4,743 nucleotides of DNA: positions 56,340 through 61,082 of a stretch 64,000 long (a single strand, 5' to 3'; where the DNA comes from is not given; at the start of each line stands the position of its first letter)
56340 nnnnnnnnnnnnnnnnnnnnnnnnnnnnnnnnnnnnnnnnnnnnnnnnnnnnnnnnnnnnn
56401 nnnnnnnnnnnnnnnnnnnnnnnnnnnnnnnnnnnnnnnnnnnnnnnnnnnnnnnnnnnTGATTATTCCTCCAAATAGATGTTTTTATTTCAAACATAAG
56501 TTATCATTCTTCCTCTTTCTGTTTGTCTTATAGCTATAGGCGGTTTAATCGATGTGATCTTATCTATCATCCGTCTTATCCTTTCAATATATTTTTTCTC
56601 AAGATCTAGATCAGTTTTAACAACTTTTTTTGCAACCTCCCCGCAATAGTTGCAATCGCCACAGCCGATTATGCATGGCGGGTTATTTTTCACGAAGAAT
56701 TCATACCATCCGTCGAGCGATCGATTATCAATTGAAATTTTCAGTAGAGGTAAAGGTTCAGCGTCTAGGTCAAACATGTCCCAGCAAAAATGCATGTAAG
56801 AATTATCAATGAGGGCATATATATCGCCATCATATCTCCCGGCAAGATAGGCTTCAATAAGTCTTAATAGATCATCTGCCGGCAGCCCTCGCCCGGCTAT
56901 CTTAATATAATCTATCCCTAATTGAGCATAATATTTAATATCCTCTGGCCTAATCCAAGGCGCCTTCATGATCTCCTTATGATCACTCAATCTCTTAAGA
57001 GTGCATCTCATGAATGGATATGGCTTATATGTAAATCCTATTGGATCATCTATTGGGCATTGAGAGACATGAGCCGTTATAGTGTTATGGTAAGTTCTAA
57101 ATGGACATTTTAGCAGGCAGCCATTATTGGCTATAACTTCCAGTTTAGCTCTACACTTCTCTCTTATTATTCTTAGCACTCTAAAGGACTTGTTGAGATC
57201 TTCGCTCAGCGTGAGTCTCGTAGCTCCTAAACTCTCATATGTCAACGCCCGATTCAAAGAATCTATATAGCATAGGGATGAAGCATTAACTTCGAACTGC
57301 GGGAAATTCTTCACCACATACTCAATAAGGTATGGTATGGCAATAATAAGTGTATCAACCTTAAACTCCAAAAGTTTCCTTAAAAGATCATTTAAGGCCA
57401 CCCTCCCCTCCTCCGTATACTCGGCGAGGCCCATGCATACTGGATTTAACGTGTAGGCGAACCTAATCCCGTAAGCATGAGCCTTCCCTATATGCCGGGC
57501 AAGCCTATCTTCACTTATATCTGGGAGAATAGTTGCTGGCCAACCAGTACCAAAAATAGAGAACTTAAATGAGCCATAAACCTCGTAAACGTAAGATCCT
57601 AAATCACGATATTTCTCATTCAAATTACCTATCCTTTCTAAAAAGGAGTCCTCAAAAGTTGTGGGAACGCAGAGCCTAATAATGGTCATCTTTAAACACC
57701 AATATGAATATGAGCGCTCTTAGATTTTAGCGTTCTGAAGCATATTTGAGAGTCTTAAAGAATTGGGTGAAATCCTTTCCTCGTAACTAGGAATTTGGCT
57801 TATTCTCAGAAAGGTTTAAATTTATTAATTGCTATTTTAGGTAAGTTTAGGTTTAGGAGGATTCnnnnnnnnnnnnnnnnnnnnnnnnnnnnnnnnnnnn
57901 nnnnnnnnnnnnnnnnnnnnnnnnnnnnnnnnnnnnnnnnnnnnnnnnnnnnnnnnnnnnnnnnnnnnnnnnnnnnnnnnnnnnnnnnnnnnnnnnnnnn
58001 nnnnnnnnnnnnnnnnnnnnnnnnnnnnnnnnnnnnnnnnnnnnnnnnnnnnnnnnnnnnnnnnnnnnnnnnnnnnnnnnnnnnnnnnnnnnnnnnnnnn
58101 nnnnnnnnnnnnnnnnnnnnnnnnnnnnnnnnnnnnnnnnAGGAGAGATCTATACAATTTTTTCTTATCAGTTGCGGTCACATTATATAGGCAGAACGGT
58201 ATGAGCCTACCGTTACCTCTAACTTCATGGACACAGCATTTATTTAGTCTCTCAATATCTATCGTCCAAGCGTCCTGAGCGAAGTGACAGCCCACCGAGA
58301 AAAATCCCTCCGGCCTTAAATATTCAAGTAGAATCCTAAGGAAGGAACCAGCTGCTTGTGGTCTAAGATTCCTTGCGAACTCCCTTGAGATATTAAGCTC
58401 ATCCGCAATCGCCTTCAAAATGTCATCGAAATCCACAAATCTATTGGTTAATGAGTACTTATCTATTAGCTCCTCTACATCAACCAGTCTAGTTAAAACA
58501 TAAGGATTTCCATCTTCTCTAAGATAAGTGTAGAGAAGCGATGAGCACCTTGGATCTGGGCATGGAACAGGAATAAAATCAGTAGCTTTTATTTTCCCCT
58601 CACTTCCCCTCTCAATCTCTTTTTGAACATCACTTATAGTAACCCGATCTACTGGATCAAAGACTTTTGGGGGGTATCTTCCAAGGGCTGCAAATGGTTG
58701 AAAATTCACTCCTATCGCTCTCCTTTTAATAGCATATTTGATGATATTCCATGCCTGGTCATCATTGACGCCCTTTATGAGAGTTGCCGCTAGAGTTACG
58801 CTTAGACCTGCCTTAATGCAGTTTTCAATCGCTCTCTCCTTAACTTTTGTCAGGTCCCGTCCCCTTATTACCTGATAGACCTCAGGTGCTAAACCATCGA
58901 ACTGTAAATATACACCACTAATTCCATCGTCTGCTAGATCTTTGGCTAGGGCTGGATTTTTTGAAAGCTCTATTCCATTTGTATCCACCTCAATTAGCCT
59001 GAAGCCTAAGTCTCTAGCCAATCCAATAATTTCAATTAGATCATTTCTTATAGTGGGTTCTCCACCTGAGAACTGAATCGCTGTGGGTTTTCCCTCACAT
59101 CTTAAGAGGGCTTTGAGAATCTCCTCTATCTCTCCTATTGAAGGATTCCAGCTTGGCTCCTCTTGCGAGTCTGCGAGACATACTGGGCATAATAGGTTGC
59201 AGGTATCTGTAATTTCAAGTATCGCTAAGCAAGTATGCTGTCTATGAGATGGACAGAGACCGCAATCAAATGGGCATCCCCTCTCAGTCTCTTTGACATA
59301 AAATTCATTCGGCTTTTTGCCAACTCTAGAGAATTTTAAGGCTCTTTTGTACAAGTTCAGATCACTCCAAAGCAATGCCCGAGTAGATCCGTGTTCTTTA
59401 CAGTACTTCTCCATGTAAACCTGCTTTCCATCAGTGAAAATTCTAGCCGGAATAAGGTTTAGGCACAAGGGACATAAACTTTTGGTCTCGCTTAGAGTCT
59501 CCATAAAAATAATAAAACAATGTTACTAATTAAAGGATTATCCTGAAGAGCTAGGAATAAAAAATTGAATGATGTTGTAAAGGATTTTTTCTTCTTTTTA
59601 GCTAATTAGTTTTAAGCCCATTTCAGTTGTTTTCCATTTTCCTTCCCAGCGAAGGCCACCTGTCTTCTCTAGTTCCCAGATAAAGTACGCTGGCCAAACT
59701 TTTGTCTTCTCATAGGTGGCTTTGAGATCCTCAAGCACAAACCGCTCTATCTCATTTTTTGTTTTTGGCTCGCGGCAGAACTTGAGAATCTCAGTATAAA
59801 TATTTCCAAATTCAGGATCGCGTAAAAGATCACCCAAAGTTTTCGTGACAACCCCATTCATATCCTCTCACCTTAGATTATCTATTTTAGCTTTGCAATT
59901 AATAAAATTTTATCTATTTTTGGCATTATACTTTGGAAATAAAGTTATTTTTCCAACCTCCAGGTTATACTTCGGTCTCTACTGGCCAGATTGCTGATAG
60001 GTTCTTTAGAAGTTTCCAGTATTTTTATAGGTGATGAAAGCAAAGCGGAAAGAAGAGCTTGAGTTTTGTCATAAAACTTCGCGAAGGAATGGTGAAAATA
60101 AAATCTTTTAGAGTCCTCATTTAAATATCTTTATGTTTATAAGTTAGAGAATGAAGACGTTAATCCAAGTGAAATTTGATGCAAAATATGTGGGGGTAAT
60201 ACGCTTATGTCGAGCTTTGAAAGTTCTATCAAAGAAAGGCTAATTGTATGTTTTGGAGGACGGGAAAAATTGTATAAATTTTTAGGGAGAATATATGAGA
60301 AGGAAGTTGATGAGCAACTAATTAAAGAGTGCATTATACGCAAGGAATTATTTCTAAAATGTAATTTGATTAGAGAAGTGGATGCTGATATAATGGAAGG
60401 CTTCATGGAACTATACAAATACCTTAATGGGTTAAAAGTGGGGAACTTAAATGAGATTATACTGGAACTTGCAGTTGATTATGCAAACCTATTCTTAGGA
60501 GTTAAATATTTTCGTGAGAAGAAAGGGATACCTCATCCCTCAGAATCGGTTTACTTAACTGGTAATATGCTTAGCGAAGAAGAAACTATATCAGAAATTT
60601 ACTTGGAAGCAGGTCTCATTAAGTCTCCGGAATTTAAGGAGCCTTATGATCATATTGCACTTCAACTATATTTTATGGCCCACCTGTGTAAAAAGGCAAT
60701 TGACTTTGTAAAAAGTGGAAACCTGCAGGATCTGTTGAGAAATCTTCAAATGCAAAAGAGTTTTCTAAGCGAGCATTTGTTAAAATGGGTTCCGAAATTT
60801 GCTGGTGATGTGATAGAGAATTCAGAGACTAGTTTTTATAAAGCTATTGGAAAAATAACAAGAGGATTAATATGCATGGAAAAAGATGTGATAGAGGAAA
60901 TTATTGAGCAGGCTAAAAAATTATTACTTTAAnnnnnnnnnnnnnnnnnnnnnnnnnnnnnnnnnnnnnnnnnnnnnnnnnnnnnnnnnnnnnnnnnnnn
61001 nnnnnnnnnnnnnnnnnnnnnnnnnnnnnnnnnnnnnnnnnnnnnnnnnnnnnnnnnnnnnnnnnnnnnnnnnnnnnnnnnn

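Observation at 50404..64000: Possible archaeal anaerobic trihydroxybenzene-type catabolic island (integrated hypothesis)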

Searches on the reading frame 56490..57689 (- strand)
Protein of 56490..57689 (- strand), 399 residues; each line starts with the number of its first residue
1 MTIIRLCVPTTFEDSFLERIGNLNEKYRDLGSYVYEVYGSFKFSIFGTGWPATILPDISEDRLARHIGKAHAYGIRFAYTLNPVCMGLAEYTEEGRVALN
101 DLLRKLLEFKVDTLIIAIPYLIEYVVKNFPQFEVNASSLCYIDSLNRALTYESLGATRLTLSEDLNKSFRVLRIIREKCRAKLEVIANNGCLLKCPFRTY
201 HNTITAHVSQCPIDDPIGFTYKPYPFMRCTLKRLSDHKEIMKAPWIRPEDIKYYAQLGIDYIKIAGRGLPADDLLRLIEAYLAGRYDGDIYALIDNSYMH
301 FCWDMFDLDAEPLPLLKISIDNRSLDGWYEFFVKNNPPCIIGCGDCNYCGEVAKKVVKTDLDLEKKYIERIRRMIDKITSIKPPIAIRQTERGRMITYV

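Call 3: search_protein_families(library=pfam, proteins=[window:56490-57689:-])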
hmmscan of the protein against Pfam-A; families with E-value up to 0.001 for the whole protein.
window:56490-57689:- (399 aa): 1 family
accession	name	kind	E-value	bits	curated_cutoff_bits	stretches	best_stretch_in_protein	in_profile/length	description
PF01136.24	Peptidase_U32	-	1.6e-11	44.4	22.4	1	99-186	4-89/233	Peptidase family U32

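Call 8: search_protein_families(library=ncbifam, proteins=[window:56490-57689:-], max_evalue=0.00001)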
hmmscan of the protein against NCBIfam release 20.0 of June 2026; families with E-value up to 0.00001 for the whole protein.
window:56490-57689:- (399 aa): 0 families

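Call 74: search_solved_structures(query=window:56490-57689:-, max_evalue=0.01)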
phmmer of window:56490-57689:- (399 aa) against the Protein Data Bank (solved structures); distinct sequences matched with E-value up to 0.01: 1.
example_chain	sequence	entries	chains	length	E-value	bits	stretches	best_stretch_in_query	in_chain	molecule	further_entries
5d88_A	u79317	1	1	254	2.4e-07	33.3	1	52-228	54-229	Predicted protease of the collagenase family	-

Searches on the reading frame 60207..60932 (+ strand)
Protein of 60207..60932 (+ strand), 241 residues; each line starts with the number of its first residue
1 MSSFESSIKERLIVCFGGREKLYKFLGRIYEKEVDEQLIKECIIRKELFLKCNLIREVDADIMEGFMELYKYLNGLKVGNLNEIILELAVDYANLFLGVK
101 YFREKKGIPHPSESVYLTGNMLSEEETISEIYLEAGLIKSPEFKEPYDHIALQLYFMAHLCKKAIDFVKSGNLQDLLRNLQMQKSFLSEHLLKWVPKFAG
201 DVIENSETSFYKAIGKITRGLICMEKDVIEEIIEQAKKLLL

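Call 3: search_protein_families(library=pfam, proteins=[window:60207-60932:+])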
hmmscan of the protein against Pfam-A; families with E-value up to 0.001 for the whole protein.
window:60207-60932:+ (241 aa): 1 family
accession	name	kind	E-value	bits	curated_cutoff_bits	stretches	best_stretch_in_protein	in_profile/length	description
PF02613.20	Nitrate_red_del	-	8e-24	84.7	22.2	1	67-199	13-135/136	Nitrate reductase delta subunit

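Call 8: search_protein_families(library=ncbifam, proteins=[window:60207-60932:+], max_evalue=0.00001)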
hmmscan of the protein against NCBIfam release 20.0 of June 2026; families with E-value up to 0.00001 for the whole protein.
window:60207-60932:+ (241 aa): 4 families
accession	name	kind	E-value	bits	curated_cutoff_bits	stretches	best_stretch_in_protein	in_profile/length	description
NF003442.0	PRK04976.1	equivalog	2.2e-26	93.1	132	1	19-227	12-206/211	molecular chaperone TorD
TIGR03482.1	DMSO_red_II_cha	subfamily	3.3e-08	33.8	152.3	1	135-223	100-186/197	DMSO reductase family type II enzyme chaperone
NF042981.1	EthbenzDh_ebdD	equivalog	4.4e-07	29.8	360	1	143-222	133-208/222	ethylbenzene dehydrogenase subunit delta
NF008632.0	PRK11621.1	equivalog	2.5e-06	27.3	162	0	142-219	120-182/203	Tat proofreading chaperone DmsD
